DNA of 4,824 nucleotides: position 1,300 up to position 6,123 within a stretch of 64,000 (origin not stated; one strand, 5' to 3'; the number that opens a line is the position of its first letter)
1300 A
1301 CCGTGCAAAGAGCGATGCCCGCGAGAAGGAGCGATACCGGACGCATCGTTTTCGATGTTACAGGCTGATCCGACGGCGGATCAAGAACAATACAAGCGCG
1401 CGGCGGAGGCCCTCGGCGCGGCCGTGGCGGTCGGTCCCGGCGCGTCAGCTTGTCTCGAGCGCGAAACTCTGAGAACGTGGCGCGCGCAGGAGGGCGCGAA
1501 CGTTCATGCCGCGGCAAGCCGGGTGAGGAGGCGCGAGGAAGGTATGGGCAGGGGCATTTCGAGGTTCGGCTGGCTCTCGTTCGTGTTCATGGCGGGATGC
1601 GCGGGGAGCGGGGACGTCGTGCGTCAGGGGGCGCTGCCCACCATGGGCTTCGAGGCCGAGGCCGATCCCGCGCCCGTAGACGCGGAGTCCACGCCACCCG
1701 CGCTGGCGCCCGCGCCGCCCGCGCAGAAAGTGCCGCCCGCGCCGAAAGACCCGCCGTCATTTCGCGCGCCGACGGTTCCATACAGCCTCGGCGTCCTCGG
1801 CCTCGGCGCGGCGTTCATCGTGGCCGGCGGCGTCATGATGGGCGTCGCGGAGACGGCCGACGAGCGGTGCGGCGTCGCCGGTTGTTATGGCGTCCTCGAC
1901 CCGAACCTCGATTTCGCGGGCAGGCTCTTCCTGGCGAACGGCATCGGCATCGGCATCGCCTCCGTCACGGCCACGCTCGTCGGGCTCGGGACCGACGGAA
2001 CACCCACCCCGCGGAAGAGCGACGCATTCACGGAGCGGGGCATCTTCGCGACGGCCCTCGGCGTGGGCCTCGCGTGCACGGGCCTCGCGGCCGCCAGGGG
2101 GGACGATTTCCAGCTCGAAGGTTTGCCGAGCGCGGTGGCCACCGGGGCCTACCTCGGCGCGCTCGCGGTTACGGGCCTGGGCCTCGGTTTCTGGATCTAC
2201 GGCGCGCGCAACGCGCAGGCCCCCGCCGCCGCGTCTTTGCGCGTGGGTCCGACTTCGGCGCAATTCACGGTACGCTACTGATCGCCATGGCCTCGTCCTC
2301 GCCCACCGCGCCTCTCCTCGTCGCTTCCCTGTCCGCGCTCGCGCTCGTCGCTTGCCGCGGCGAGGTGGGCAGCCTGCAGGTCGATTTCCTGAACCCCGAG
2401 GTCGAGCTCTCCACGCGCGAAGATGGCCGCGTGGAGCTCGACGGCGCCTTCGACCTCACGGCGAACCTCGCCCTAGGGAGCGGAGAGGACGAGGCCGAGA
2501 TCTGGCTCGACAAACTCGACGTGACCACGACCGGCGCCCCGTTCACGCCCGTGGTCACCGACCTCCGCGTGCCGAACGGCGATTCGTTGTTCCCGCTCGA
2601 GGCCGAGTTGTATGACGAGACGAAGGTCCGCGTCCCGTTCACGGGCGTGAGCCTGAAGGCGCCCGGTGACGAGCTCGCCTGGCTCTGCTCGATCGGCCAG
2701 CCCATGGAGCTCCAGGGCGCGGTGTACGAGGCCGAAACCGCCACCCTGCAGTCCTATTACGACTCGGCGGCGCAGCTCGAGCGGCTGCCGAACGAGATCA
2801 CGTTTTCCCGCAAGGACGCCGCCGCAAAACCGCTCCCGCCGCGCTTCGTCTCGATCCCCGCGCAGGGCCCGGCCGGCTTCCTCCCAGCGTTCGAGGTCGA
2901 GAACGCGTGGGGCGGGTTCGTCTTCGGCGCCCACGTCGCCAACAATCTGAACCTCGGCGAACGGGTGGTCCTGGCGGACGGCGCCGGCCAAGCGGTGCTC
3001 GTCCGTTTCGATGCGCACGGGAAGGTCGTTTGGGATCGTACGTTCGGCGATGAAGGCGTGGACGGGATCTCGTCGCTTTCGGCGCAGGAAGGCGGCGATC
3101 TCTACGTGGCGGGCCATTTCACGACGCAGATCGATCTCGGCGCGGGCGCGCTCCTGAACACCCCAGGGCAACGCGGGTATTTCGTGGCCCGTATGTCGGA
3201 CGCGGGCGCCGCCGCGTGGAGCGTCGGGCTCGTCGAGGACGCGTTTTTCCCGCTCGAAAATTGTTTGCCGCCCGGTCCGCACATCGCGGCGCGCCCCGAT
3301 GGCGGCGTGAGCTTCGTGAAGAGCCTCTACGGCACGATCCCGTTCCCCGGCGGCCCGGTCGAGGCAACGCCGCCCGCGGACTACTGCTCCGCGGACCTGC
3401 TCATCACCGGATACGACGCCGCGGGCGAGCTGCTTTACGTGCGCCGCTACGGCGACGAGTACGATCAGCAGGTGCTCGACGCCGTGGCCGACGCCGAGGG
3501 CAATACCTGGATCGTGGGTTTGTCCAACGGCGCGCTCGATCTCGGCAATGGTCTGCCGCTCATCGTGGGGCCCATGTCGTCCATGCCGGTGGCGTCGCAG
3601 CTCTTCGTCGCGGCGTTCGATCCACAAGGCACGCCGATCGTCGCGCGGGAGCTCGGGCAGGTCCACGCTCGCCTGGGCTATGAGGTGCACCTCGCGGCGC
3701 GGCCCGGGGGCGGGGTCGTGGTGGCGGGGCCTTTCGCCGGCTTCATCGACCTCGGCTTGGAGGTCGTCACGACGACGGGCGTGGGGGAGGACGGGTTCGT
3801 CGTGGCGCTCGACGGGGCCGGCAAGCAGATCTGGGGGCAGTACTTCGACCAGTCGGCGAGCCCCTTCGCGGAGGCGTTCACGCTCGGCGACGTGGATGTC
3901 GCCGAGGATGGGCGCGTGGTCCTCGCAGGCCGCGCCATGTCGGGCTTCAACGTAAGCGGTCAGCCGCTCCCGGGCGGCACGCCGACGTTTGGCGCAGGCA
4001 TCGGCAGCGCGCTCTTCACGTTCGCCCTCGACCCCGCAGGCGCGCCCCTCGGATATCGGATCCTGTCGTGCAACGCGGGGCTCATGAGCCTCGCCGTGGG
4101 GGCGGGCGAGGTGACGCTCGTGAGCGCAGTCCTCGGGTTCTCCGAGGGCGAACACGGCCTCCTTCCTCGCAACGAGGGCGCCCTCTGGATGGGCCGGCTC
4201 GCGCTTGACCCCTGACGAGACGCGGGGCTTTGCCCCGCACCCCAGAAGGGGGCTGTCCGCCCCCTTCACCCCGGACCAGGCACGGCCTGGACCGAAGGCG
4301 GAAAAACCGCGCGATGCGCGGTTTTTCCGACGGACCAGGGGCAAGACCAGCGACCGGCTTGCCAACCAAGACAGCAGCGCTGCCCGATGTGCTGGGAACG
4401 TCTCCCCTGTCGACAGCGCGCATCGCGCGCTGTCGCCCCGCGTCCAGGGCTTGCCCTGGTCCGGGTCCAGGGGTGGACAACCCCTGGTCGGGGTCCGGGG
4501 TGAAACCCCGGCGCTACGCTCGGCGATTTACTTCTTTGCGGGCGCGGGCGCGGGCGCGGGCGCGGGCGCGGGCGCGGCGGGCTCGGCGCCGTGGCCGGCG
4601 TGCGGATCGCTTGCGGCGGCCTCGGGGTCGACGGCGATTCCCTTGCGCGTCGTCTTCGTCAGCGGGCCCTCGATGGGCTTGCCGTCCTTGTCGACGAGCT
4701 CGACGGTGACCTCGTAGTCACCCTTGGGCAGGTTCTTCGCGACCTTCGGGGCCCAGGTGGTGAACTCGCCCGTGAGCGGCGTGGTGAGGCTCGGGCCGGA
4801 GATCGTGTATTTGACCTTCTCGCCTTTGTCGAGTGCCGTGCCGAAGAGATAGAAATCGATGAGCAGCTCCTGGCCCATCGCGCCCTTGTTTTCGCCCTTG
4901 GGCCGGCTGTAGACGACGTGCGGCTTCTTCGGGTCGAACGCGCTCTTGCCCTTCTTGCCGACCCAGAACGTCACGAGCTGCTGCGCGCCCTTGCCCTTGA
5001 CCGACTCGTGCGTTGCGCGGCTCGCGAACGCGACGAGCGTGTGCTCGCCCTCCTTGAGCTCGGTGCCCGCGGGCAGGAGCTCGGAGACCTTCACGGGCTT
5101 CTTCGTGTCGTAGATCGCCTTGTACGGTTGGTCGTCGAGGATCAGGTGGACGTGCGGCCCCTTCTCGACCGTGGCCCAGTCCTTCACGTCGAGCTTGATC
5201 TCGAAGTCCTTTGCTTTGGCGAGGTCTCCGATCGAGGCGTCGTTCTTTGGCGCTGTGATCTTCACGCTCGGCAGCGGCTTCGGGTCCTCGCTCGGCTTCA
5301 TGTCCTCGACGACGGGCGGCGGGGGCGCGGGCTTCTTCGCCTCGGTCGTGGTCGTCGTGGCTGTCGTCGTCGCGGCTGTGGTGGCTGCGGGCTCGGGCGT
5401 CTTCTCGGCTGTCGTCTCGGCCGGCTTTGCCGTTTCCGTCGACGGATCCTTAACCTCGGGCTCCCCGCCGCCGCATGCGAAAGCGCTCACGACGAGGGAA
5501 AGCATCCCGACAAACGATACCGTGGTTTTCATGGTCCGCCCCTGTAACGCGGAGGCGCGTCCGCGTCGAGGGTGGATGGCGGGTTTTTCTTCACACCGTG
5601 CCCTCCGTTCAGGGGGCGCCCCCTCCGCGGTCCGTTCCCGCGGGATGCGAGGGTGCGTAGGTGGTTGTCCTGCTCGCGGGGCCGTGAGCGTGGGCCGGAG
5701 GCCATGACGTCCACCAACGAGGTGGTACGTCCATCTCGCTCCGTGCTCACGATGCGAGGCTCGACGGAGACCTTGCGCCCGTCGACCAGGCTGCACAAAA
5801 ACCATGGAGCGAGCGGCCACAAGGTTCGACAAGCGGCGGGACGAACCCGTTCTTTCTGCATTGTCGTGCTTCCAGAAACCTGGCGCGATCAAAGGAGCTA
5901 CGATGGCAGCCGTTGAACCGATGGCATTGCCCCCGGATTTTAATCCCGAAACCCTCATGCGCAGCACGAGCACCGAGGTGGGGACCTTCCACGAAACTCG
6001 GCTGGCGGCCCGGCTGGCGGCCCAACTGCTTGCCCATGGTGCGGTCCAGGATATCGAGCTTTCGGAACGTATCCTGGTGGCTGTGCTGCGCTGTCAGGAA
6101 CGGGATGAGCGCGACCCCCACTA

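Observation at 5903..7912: About 2-kb lower-GC segment carrying a single cytoplasmic 669-aa hypothetical protein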

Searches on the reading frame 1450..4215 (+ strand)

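Call 6: search_protein_families(library=pfam, proteins=[window:1450-4215:+], max_evalue=0.01)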
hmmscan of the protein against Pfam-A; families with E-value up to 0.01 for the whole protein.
window:1450-4215:+ (921 aa): 0 families

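Call 7: search_protein_families(library=ncbifam, proteins=[window:1450-4215:+], max_evalue=0.01)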
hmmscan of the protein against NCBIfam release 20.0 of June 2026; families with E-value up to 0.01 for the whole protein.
window:1450-4215:+ (921 aa): 1 family
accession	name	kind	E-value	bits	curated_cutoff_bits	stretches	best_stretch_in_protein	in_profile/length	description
NF047494.1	Lepto_SBBP_lipo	equivalog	2.7e-07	29.6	400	0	649-695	401-448/466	SBBP repeat beta-propeller lipoprotein, LipL53 family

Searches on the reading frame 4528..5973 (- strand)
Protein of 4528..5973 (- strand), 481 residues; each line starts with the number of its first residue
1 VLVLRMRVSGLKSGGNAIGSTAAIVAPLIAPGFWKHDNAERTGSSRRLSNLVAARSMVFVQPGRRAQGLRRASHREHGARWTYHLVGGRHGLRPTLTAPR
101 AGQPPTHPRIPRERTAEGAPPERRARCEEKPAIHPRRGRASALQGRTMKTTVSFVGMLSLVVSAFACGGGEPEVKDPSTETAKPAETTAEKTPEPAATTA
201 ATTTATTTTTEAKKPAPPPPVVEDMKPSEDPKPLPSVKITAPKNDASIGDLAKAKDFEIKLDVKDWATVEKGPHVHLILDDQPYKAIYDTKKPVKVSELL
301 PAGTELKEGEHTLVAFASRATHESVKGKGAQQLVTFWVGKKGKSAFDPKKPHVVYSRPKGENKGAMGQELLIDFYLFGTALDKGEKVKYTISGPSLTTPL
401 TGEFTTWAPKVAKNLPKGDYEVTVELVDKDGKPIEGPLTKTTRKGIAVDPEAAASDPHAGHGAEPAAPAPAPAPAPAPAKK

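Call 6: search_protein_families(library=pfam, proteins=[window:4528-5973:-], max_evalue=0.01)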
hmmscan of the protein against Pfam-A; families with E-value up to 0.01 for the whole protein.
window:4528-5973:- (481 aa): 0 families

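Call 7: search_protein_families(library=ncbifam, proteins=[window:4528-5973:-], max_evalue=0.01)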
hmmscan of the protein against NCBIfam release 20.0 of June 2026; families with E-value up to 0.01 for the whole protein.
window:4528-5973:- (481 aa): 1 family
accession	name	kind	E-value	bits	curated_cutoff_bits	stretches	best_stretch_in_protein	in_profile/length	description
NF033510.3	Ca_tandemer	repeat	0.0047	17.3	50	0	373-431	32-93/96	Ca2+-stabilized repeat-containing adhesin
